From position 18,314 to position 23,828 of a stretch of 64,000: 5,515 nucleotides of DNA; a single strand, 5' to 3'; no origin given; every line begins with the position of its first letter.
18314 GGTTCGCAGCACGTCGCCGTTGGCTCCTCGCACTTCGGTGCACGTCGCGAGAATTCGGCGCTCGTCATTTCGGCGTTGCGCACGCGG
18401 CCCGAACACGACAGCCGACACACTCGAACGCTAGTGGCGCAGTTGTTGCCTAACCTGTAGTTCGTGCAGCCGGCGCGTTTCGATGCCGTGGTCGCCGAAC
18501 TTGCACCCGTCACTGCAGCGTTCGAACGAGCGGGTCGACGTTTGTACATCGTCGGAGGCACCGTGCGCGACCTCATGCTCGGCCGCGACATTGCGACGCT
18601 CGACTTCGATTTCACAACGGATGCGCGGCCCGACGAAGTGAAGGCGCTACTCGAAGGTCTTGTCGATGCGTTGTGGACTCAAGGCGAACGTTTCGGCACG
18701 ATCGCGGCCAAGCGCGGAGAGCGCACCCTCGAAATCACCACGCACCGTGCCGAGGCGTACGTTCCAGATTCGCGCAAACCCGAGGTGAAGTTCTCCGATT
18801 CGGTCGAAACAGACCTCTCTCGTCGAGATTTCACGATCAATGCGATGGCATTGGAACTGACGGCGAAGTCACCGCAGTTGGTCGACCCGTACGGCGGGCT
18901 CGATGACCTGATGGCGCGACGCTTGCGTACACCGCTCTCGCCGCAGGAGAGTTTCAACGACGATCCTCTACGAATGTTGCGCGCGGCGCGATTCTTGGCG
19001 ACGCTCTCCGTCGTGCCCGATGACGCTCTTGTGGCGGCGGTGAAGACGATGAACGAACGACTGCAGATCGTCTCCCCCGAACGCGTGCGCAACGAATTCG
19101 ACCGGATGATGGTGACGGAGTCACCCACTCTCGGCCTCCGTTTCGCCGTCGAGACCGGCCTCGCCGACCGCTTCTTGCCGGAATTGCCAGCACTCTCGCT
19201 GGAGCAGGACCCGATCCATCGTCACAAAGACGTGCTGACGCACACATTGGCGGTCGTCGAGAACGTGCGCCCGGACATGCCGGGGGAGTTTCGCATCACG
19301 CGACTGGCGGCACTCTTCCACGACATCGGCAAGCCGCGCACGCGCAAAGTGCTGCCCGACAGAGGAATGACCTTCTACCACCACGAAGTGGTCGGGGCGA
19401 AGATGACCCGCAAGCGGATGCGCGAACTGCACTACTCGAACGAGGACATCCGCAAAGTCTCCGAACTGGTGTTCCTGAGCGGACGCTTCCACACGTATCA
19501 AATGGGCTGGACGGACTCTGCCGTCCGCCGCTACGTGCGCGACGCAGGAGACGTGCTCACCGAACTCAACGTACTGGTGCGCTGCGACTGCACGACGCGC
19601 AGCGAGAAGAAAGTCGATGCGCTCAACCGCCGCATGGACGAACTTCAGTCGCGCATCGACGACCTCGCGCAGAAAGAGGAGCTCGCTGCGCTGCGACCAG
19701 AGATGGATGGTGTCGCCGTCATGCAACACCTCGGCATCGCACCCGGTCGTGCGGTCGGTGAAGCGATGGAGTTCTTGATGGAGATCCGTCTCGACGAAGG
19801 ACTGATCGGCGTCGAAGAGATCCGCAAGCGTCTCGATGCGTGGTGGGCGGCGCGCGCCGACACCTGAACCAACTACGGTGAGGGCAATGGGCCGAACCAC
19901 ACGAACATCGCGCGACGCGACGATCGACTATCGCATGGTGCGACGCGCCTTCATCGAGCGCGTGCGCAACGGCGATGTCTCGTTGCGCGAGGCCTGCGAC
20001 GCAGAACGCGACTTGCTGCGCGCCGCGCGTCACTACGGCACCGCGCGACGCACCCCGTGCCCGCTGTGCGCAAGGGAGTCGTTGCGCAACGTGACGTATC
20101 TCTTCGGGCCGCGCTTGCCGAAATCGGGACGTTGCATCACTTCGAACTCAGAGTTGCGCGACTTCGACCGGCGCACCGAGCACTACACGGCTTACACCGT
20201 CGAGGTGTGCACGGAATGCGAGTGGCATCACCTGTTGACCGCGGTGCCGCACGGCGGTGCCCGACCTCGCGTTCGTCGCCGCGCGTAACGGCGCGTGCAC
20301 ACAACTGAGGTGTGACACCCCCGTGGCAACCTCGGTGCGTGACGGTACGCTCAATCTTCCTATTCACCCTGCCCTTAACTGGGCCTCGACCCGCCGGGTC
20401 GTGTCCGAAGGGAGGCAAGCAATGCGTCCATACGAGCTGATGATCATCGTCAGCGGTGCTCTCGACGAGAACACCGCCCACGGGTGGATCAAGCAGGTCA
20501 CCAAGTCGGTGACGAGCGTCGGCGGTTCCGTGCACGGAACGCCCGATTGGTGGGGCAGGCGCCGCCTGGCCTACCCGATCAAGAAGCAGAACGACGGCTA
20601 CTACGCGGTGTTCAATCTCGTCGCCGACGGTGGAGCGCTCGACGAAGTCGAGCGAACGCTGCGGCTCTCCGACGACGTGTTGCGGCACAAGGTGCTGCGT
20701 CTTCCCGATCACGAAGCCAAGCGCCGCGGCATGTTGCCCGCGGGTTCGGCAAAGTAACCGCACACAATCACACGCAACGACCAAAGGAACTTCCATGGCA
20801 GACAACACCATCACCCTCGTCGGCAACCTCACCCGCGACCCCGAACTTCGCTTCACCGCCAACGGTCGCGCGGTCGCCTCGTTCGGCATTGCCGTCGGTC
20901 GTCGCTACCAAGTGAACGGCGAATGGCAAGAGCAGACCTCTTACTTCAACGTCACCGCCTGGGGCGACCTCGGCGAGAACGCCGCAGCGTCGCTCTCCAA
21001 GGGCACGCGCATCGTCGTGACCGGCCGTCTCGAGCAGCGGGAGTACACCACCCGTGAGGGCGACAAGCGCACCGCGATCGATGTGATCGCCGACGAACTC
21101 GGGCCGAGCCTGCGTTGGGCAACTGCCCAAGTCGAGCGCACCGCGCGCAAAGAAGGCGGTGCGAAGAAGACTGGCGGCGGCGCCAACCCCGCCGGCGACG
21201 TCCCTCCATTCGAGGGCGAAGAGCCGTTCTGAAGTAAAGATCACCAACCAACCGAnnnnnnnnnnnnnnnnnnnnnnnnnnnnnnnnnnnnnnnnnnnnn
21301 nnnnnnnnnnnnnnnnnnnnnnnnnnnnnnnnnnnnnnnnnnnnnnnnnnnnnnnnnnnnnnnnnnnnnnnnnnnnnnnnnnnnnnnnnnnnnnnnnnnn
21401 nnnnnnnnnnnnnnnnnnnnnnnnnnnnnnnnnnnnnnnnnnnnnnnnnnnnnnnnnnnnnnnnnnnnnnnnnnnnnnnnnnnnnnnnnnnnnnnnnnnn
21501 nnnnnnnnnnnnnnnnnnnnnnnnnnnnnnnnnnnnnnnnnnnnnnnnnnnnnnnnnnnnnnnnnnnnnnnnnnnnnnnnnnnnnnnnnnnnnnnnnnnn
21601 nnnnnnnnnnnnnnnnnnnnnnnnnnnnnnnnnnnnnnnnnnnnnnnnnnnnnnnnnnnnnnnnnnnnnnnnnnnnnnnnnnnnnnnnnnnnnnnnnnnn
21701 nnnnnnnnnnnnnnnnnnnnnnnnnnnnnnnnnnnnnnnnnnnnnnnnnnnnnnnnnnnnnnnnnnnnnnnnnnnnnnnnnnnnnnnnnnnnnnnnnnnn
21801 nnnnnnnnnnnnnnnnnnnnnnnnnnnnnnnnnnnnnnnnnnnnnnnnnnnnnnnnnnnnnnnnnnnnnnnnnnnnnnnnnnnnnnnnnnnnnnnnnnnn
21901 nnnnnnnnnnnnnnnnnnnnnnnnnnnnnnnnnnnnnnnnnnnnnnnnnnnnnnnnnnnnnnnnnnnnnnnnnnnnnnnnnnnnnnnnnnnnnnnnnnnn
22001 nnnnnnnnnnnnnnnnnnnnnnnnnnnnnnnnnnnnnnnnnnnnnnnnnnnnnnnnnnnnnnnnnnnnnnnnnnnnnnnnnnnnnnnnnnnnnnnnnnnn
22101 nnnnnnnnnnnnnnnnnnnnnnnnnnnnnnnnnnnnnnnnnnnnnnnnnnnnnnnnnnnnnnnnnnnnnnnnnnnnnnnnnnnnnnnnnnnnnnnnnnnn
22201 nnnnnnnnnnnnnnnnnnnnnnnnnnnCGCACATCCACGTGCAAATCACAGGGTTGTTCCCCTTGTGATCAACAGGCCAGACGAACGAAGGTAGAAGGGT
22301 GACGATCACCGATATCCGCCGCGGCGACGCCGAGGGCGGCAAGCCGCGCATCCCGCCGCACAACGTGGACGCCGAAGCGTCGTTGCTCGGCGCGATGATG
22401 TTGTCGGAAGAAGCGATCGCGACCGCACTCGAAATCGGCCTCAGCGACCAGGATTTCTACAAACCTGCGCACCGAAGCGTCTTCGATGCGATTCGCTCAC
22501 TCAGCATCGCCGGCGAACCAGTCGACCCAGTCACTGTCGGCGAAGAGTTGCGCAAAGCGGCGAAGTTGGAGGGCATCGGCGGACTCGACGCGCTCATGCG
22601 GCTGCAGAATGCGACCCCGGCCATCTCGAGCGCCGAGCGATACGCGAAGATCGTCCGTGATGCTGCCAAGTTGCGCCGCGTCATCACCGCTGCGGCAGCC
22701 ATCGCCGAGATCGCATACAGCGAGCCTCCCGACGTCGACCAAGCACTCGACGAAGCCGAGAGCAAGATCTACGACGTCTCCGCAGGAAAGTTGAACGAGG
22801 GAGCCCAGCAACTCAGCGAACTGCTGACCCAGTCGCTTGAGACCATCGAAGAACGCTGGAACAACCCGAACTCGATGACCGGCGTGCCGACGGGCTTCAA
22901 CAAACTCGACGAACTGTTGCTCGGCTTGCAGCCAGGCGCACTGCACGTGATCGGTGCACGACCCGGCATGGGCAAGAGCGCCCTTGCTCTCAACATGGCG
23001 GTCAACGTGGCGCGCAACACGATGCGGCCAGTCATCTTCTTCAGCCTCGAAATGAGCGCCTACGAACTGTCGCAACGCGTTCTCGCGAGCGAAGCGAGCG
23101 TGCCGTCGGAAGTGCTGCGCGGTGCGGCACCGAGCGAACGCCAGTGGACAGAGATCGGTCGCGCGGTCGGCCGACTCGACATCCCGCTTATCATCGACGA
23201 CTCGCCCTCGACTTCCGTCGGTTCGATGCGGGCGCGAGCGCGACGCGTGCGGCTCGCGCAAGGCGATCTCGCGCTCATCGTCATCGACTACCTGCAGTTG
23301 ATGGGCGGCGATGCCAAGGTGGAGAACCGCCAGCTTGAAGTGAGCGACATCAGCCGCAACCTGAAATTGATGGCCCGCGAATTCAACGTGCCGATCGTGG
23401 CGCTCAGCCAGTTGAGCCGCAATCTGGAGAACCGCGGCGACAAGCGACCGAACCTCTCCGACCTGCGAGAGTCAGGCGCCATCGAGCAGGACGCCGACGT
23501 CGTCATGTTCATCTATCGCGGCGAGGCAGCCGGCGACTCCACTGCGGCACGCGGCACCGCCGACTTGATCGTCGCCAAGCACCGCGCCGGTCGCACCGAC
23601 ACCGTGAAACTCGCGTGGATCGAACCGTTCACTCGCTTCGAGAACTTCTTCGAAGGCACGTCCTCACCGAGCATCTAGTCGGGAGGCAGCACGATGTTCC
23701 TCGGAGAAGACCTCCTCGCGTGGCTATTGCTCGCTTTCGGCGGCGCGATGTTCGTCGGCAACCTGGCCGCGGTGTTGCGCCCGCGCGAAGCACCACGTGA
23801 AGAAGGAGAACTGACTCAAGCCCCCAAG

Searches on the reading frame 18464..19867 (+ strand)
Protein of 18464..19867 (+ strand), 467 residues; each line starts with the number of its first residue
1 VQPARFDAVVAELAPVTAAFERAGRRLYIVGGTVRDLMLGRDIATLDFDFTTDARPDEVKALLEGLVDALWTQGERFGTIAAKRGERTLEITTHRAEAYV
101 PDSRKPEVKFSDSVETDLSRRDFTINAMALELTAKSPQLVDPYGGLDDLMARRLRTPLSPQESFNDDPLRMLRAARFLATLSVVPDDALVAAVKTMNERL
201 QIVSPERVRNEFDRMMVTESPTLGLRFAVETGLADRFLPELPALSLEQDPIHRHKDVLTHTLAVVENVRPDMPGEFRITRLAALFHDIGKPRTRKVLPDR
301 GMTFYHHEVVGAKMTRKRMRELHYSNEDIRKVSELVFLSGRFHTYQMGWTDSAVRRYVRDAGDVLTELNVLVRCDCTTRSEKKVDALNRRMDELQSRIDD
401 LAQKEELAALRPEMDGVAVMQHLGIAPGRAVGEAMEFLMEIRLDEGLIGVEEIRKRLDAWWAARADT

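Call 67: search_protein_families(library=pfam, max_evalue=0.00001, proteins=[window:18464-19867:+])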
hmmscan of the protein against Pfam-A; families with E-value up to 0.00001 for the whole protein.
window:18464-19867:+ (467 aa): 3 families
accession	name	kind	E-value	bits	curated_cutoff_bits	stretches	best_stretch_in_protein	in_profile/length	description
PF01743.26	PolyA_pol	-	1.4e-34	119.6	23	1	27-155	1-126/126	Poly A polymerase head domain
PF12627.12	PolyA_pol_RNAbd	-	1.6e-12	47.4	22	1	188-242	7-62/64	Probable RNA and SrmB- binding site of polymerase A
PF01966.28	HD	-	2.4e-08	34.7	22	1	259-335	3-81/116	HD domain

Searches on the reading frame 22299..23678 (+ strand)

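Call 67: search_protein_families(library=pfam, max_evalue=0.00001, proteins=[window:22299-23678:+])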
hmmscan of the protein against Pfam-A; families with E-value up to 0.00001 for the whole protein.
window:22299-23678:+ (459 aa): 3 families
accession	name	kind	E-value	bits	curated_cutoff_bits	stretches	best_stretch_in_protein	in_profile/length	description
PF03796.21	DnaB_C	-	1.1e-94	317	27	1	195-449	1-255/255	DnaB-like helicase C terminal domain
PF00772.26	DnaB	-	4.4e-28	97.8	23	1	19-121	2-103/103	DnaB-like helicase N terminal domain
PF13481.12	AAA_25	-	1.6e-13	51.2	27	1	202-371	21-189/195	AAA domain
